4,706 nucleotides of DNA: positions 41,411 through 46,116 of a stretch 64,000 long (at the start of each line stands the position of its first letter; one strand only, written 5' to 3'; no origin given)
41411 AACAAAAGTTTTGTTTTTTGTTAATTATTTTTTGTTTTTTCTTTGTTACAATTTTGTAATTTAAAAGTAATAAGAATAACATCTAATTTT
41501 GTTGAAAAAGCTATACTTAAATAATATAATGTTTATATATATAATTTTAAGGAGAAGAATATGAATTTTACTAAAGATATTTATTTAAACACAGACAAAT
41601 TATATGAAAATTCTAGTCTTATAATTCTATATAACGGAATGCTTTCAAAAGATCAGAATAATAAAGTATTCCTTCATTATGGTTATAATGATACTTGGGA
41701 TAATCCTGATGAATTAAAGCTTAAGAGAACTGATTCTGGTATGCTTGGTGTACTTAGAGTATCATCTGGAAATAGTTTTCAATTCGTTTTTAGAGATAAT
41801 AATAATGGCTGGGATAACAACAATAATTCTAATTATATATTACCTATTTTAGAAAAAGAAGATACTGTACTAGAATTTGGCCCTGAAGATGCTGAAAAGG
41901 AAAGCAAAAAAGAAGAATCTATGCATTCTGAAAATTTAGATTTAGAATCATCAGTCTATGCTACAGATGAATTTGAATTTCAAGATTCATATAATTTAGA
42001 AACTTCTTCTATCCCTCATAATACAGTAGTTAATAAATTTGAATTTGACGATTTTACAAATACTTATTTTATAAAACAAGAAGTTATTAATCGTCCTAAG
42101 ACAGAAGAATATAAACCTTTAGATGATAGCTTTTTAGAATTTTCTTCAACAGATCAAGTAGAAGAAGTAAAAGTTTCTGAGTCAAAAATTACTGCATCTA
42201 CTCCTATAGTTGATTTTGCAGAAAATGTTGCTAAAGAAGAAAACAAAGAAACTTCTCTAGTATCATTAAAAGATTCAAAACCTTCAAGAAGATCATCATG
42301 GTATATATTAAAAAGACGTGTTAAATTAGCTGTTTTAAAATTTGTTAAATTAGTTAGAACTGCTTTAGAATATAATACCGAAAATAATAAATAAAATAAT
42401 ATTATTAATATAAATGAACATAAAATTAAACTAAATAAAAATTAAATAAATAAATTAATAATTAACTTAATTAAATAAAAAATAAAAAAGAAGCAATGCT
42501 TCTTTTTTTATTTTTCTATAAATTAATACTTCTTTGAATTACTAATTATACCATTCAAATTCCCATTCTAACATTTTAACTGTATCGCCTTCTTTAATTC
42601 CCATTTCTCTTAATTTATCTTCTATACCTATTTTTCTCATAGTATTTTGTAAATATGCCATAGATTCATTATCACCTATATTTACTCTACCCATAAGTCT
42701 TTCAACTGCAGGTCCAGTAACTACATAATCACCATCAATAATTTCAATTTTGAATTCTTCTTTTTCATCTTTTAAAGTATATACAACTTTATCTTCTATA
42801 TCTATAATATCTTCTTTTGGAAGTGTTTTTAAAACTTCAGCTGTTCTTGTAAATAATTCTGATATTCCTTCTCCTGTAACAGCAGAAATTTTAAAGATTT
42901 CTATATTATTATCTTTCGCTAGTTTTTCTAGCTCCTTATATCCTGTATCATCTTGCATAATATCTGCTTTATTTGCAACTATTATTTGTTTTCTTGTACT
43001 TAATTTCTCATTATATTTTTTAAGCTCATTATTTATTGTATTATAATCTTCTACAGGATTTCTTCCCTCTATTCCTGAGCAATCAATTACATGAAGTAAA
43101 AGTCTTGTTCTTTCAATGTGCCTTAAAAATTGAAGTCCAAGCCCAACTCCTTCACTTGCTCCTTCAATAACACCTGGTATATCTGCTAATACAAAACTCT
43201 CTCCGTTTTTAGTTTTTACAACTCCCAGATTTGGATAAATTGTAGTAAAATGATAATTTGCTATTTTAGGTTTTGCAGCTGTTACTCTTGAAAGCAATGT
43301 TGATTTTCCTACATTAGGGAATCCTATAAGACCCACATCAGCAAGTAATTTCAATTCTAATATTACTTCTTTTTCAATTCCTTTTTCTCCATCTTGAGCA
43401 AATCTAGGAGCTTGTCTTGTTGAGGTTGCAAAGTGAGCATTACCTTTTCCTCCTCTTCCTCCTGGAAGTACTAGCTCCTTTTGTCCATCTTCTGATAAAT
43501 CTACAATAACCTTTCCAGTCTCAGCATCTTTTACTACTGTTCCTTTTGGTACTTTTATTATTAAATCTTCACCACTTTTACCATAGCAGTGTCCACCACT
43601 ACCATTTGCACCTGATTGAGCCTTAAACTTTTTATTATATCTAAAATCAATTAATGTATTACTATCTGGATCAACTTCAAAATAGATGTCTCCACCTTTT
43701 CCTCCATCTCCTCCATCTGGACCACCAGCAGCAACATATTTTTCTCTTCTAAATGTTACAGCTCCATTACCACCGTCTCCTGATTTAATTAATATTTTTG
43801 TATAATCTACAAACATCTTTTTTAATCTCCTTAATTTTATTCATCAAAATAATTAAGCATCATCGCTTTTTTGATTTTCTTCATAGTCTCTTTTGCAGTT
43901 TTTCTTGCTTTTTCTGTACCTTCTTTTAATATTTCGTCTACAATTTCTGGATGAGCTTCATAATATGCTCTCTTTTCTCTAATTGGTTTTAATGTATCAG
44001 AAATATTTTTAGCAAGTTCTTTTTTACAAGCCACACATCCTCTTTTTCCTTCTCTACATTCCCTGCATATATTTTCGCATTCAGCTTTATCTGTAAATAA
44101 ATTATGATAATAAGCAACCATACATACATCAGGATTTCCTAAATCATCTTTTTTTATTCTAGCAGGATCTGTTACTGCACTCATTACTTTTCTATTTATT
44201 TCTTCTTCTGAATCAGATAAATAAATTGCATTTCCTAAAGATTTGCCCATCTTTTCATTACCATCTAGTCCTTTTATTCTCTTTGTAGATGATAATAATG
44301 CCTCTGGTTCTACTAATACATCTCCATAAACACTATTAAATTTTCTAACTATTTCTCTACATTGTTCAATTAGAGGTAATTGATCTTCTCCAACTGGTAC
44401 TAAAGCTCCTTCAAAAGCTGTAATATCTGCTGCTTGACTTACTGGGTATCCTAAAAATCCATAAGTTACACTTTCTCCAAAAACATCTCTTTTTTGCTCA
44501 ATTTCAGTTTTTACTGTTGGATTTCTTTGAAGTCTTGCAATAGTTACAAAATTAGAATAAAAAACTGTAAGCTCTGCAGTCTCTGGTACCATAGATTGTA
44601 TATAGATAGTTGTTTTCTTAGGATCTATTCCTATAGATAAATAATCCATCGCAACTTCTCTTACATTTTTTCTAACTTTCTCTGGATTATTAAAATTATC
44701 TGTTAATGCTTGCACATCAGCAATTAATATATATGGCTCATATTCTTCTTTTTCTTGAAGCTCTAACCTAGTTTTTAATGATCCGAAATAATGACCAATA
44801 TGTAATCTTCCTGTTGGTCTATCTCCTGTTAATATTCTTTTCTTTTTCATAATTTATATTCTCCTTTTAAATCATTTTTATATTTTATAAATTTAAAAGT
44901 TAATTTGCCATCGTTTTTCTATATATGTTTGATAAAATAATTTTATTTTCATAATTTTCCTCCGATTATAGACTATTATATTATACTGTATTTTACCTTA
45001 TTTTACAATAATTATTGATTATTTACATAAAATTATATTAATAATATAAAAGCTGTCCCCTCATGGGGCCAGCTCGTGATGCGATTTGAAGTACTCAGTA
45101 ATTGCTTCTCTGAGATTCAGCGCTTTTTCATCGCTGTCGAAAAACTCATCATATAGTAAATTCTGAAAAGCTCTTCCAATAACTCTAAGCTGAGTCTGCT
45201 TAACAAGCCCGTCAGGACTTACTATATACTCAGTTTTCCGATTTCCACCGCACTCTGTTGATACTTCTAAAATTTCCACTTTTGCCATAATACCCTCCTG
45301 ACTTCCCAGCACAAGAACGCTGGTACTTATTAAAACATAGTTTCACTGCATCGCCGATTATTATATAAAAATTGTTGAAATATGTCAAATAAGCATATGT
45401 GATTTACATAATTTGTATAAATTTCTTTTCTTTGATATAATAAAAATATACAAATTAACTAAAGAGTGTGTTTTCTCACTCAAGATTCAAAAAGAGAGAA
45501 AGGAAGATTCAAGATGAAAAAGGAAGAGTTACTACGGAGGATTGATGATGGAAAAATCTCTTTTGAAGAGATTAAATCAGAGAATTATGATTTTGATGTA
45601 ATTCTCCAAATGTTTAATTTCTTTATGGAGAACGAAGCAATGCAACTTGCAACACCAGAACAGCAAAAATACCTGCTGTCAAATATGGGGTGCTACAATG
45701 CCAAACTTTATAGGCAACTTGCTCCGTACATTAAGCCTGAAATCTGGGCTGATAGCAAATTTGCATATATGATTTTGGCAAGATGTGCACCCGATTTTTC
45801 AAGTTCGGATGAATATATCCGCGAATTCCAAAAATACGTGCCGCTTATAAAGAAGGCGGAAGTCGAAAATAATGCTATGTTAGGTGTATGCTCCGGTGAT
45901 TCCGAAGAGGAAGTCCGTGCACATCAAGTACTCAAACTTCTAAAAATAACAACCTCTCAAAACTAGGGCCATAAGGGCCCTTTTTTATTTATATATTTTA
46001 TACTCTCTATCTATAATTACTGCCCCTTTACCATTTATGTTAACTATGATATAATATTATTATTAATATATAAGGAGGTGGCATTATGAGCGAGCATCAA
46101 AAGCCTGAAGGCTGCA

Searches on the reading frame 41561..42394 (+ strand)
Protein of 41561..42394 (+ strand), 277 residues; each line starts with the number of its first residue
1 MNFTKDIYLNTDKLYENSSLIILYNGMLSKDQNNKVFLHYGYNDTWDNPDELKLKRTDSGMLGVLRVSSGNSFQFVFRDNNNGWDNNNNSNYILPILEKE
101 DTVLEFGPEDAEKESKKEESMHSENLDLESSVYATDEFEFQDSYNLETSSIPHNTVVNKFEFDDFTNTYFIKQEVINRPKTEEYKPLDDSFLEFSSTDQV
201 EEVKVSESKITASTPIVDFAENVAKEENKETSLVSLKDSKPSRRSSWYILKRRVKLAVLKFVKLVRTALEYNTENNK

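Call 40: search_protein_families(library=pfam, proteins=[window:41561-42394:+], max_evalue=0.001)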
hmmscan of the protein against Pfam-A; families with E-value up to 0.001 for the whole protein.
window:41561-42394:+ (277 aa): 1 family
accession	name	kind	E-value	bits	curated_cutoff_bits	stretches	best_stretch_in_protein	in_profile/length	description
PF16760.10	CBM53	-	1.2e-06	29.1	27.6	1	22-74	3-43/57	Starch/carbohydrate-binding module (family 53)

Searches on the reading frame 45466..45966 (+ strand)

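Call 3: search_protein_families(library=pfam, proteins=[window:45466-45966:+], max_evalue=1)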
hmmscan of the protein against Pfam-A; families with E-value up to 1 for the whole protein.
window:45466-45966:+ (166 aa): 1 family
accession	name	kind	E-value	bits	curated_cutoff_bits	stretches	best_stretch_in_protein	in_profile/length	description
PF00884.28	Sulfatase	-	0.15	11.8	25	1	50-128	116-195/301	Sulfatase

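Call 4: search_protein_families(library=ncbifam, proteins=[window:45466-45966:+], max_evalue=1)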
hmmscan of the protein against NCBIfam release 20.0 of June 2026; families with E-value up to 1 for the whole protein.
window:45466-45966:+ (166 aa): 0 families
